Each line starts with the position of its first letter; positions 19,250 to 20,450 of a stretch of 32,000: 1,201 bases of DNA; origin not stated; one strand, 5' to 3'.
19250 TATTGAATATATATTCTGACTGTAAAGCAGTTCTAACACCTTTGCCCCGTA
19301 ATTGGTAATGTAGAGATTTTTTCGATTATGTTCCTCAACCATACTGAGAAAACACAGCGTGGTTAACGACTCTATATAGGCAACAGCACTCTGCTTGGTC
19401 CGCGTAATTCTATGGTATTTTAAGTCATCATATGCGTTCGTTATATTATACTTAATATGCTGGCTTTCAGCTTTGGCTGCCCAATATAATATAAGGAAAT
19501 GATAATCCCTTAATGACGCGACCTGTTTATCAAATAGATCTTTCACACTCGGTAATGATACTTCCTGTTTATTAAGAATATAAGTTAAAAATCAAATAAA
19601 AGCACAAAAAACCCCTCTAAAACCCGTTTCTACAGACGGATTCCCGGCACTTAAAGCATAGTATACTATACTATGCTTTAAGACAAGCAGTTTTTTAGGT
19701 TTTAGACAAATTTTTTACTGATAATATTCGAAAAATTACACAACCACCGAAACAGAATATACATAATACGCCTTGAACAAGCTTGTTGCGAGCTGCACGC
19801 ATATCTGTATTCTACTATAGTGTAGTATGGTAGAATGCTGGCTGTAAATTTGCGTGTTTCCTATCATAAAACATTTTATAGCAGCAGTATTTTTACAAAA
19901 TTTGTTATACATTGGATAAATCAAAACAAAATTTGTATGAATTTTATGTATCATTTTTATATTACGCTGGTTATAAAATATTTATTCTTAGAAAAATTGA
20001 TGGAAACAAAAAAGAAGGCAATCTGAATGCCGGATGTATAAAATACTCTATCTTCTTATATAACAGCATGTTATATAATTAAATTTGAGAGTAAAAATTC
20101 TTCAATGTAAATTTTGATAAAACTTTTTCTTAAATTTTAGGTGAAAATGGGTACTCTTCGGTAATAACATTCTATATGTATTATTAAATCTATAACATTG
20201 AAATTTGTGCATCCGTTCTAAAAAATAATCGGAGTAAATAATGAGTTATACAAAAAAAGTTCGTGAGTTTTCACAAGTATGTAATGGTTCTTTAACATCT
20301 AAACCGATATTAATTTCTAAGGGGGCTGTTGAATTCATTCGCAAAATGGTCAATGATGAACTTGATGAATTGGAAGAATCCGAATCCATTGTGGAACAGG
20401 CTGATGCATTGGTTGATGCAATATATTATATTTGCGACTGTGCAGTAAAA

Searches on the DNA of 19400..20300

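Call 72: search_rna_families(source=window, start=19400, end=20300, threshold=evalue, max_evalue=1)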
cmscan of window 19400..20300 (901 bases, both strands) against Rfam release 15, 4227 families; matches with E-value up to 1: 0.
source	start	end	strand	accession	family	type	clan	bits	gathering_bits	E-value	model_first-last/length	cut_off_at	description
